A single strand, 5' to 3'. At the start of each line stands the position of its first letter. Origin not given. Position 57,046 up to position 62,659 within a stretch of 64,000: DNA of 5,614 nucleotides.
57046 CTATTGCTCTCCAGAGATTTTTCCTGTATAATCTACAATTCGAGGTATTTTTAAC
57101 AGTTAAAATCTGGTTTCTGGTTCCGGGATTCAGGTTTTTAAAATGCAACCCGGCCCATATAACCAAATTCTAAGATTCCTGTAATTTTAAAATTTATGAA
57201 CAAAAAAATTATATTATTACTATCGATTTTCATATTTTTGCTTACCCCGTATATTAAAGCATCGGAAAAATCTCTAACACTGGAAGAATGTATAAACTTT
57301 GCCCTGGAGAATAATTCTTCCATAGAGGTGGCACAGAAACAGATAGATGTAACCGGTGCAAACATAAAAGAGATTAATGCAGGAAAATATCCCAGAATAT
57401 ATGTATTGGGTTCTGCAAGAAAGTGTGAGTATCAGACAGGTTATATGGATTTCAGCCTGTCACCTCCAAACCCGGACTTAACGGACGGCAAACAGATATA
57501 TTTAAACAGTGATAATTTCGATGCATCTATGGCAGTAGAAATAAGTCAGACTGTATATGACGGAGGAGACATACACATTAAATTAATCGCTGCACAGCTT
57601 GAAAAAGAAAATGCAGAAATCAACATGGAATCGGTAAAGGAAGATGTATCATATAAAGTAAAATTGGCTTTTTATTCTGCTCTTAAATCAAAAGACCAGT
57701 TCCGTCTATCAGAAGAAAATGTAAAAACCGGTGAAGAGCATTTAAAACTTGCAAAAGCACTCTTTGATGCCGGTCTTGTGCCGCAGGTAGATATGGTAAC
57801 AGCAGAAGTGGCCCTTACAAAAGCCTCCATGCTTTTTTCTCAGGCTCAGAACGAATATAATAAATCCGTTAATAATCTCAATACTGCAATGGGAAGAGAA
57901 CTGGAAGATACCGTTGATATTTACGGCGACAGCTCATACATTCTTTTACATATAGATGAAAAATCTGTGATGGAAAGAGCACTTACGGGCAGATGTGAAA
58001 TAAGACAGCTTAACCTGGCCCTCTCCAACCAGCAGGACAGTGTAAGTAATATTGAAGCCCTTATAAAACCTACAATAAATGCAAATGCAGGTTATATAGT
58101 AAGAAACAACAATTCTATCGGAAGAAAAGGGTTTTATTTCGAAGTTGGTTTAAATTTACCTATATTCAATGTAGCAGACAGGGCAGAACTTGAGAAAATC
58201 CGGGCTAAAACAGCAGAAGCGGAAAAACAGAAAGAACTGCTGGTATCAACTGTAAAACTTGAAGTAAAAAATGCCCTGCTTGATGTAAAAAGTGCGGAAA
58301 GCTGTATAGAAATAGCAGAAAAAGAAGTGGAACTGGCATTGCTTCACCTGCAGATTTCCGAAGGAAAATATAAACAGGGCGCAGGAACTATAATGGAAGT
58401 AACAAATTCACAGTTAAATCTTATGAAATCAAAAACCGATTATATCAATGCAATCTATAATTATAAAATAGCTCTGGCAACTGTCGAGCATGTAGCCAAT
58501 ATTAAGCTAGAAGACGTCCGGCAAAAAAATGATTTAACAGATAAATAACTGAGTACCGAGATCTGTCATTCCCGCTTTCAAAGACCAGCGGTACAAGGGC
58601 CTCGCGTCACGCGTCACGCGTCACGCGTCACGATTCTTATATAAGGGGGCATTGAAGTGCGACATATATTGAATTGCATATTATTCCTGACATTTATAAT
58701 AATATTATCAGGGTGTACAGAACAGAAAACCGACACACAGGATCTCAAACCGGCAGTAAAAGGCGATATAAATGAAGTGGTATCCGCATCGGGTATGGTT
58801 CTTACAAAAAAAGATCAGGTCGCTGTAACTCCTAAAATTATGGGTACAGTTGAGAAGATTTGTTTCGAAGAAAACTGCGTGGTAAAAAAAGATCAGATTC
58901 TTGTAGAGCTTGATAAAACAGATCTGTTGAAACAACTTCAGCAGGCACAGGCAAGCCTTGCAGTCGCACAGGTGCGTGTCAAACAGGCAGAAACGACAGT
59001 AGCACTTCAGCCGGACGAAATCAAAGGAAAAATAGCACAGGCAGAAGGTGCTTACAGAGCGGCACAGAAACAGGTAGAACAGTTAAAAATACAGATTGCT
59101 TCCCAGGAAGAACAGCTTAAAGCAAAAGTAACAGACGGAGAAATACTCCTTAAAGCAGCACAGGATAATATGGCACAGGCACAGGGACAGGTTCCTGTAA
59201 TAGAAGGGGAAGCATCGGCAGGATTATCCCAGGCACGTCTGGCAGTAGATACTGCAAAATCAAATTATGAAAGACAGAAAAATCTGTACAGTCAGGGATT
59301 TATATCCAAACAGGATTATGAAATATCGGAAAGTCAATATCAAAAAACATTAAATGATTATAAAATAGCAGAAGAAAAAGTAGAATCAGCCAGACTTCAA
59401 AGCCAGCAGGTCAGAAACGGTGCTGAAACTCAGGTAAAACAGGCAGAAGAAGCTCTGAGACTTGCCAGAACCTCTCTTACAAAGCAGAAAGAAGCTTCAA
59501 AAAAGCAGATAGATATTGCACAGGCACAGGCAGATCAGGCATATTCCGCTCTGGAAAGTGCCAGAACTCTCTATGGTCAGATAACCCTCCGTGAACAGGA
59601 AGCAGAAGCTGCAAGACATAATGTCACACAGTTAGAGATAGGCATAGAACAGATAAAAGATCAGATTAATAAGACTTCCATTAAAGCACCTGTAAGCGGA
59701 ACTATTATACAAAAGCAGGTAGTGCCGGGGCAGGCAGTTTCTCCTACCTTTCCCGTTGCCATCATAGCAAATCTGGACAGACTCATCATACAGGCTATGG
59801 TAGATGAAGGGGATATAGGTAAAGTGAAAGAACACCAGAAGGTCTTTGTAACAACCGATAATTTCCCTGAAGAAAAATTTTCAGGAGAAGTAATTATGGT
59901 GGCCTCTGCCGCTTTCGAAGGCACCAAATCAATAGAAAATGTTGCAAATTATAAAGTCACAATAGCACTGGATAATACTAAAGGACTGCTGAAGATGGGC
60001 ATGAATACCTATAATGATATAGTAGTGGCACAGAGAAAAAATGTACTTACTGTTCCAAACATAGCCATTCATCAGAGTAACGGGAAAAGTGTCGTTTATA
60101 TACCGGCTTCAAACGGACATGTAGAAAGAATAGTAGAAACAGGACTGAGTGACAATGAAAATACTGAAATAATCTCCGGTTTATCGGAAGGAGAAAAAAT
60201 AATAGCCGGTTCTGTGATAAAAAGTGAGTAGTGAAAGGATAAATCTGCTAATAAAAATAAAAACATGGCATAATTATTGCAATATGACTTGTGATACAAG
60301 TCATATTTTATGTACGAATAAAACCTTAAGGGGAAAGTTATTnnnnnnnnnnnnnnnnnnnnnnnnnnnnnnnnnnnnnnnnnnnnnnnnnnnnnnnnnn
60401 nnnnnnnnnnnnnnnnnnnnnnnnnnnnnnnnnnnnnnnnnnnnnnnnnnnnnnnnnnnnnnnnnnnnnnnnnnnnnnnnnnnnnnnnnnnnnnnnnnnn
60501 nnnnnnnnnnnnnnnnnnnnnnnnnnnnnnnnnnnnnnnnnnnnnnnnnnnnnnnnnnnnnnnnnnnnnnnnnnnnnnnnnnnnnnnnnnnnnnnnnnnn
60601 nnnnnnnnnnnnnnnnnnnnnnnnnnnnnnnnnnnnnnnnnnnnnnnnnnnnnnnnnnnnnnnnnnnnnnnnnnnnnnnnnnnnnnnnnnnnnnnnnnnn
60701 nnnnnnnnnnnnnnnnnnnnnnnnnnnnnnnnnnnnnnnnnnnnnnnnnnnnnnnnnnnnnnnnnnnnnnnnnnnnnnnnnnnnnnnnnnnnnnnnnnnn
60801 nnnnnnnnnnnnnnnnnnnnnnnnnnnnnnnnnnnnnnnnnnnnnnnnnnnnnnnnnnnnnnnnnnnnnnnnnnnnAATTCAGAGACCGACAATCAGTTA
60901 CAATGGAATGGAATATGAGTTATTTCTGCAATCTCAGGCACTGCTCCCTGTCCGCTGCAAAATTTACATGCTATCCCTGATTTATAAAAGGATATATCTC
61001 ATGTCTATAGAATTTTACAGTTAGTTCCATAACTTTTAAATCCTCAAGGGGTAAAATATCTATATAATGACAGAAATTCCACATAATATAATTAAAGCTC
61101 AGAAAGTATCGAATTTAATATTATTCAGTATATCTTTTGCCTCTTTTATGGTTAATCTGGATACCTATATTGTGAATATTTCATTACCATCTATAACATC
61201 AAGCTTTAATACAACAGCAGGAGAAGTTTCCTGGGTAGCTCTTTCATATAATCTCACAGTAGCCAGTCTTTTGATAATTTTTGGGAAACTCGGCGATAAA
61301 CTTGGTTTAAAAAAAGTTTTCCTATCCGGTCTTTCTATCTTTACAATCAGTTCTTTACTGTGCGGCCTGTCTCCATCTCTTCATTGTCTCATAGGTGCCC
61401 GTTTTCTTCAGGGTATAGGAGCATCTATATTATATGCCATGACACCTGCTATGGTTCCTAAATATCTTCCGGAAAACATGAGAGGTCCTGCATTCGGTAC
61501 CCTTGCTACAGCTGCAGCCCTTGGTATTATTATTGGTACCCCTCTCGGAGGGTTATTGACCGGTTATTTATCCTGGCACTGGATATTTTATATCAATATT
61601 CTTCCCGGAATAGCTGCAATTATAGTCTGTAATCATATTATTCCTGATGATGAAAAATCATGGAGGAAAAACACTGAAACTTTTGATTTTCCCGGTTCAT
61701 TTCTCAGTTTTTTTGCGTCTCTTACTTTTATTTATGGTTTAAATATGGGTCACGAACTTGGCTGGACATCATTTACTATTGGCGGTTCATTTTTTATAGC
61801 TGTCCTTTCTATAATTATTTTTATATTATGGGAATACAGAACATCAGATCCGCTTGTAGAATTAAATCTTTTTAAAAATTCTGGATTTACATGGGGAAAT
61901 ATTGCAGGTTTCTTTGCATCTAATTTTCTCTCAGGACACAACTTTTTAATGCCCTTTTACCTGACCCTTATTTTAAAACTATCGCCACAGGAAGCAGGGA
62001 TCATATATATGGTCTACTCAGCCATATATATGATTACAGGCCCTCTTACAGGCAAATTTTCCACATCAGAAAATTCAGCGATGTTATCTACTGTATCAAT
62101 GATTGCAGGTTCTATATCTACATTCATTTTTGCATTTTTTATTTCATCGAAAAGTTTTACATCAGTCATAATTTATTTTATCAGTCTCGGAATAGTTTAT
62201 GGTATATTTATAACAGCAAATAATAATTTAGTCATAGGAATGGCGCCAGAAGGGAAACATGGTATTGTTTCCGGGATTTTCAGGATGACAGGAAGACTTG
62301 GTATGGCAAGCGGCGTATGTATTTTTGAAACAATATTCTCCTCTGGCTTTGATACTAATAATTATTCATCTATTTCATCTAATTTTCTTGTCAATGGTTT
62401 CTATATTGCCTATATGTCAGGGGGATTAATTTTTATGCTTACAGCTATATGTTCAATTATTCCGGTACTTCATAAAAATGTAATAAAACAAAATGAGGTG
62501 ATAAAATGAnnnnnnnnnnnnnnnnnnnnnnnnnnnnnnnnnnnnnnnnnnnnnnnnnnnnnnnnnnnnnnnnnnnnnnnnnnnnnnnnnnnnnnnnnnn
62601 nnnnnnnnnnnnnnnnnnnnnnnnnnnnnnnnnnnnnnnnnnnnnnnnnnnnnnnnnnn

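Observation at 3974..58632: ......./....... heptanucleotide tandem arrays at 13 intergenic sites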

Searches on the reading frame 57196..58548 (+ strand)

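Call 53: search_protein_families(library=pfam, proteins=[window:57196-58548:+])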
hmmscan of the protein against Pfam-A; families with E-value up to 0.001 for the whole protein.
window:57196-58548:+ (450 aa): 1 family
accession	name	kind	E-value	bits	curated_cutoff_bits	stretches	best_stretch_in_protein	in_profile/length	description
PF02321.23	OEP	-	4.3e-55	186.9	22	2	29-233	1-187/187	Outer membrane efflux protein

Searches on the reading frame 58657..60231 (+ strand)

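Call 53: search_protein_families(library=pfam, proteins=[window:58657-60231:+])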
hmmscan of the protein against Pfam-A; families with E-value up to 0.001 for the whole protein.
window:58657-60231:+ (524 aa): 2 families
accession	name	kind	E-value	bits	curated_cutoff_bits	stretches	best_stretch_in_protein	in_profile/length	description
PF16576.10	HlyD_D23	-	8.8e-20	71.3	30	1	289-449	77-212/214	Barrel-sandwich domain of CusB or HlyD membrane-fusion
PF13437.12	HlyD_3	-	3.2e-16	60.4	22.2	1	342-446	2-104/106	HlyD family secretion protein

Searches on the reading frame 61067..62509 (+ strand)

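Call 53: search_protein_families(library=pfam, proteins=[window:61067-62509:+])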
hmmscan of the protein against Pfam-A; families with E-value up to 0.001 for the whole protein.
window:61067-62509:+ (480 aa): 3 families
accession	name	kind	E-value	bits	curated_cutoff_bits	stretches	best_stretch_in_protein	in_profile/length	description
PF07690.21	MFS_1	-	7.5e-52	176.8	33.4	1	22-416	1-346/347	Major Facilitator Superfamily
PF00083.30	Sugar_tr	-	2.6e-16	60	22.3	1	21-188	4-188/452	Sugar (and other) transporter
PF05977.19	MFS_3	-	8.5e-05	21.6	27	1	20-189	13-187/524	Transmembrane secretion effector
